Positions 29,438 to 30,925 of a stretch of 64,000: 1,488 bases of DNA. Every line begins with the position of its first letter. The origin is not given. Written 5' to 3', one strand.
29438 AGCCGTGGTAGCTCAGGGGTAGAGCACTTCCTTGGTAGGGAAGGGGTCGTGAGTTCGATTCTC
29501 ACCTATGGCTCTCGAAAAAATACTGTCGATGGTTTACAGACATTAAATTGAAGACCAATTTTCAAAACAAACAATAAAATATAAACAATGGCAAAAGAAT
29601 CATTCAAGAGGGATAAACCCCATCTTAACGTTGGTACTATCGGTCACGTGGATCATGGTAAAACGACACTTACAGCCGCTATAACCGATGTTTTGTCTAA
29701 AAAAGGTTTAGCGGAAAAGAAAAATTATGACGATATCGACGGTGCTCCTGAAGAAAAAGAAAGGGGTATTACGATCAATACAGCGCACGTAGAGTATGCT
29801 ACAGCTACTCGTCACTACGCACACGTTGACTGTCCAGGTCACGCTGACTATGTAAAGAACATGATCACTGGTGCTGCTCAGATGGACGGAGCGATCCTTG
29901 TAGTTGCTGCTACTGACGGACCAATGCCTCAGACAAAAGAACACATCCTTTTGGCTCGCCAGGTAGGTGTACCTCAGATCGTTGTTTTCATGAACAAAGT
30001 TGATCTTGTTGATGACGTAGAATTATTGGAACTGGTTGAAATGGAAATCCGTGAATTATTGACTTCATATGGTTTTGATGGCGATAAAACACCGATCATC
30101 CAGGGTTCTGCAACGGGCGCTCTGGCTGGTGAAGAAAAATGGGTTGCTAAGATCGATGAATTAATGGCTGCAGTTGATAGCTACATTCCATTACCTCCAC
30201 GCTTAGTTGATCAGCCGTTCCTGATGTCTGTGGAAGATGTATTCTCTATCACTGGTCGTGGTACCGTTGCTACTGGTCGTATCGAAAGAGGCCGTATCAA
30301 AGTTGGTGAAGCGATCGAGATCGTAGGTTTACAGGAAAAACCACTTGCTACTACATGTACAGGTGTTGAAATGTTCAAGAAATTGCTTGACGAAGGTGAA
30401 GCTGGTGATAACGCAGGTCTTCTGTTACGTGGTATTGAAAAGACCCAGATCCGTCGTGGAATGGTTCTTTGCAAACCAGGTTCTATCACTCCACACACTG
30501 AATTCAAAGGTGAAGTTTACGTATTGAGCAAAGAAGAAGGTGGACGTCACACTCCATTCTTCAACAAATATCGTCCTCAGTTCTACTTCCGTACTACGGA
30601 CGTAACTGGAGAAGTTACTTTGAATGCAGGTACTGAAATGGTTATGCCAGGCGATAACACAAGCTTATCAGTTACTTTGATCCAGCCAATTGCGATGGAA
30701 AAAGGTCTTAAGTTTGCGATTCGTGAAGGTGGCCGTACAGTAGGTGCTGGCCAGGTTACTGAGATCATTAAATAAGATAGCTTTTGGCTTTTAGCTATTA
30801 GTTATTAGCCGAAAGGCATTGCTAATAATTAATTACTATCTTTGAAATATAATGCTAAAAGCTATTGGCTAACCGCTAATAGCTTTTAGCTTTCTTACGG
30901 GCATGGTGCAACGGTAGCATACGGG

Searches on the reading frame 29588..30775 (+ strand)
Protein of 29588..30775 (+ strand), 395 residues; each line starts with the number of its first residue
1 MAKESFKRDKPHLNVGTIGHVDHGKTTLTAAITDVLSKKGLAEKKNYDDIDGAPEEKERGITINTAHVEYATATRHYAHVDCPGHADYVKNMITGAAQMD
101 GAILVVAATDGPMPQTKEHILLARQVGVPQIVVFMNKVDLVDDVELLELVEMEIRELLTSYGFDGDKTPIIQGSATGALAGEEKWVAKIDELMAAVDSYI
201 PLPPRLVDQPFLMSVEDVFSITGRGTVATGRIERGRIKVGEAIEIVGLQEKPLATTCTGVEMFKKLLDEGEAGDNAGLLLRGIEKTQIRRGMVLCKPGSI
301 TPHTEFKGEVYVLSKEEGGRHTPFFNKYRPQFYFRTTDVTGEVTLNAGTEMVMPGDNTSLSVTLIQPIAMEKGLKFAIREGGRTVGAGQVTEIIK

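Call 6: search_protein_families(library=ncbifam, proteins=[window:29588-30775:+], max_evalue=0.001)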
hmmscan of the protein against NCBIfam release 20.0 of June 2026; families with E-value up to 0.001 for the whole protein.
window:29588-30775:+ (395 aa): 35 families (the best 25 are shown)
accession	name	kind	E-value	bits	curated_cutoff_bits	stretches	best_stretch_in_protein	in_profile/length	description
NF009372.0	PRK12735.1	subfamily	3.7e-222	737.2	479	1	1-395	1-396/396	elongation factor Tu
TIGR00485.1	EF-Tu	equivalog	6.9e-220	729.6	522.4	1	1-395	1-394/394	elongation factor Tu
NF009373.0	PRK12736.1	subfamily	1.5e-219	728.5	452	1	1-394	1-393/394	elongation factor Tu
NF000766.0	PRK00049.1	subfamily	1.9e-219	728.3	449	1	1-395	1-396/396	elongation factor Tu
NF008969.0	PRK12317.1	subfamily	7.4e-73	245.5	502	1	8-393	3-421/426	elongation factor 1-alpha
TIGR00483.1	EF-1_alpha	equivalog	1.4e-59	201.7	540.1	1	8-393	3-422/427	translation elongation factor EF-1 subunit alpha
TIGR00475.1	selB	equivalog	3.6e-54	184.5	242.25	1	14-381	2-325/581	selenocysteine-specific translation elongation factor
TIGR03680.1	eif2g_arch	equivalog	2.4e-38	132.4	514.5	1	10-268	3-281/407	translation initiation factor IF-2 subunit gamma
NF003077.0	PRK04000.1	equivalog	4e-38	131.6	315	1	7-378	4-394/412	translation initiation factor IF-2 subunit gamma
TIGR01394.1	TypA_BipA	equivalog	2.8e-32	111.7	757.3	1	14-290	3-282/594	translational GTPase TypA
NF004035.0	PRK05506.1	subfamily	6e-28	97.5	715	1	50-301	79-327/632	bifunctional sulfate adenylyltransferase subunit 1/adenylylsulfate kinase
TIGR02034.1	CysN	subfamily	2.6e-27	95.9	336.1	1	50-314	55-317/406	sulfate adenylyltransferase, large subunit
NF003478.0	PRK05124.1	equivalog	3.9e-25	88.4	590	1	50-164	82-196/475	sulfate adenylyltransferase subunit CysN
NF007583.0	PRK10218.1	equivalog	2.2e-22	78.8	1260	1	14-251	7-245/607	ribosome-dependent GTPase TypA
TIGR01393.1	lepA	equivalog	1.2e-21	76.7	533.9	1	14-285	5-263/595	translation elongation factor 4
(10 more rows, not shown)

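Call 51: find_encoding_contigs(protein=window:29588-30775:+, flank=10000, max_places=8)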
Protein window:29588-30775:+ (395 aa): no gene with exactly this product is on record in the collection.
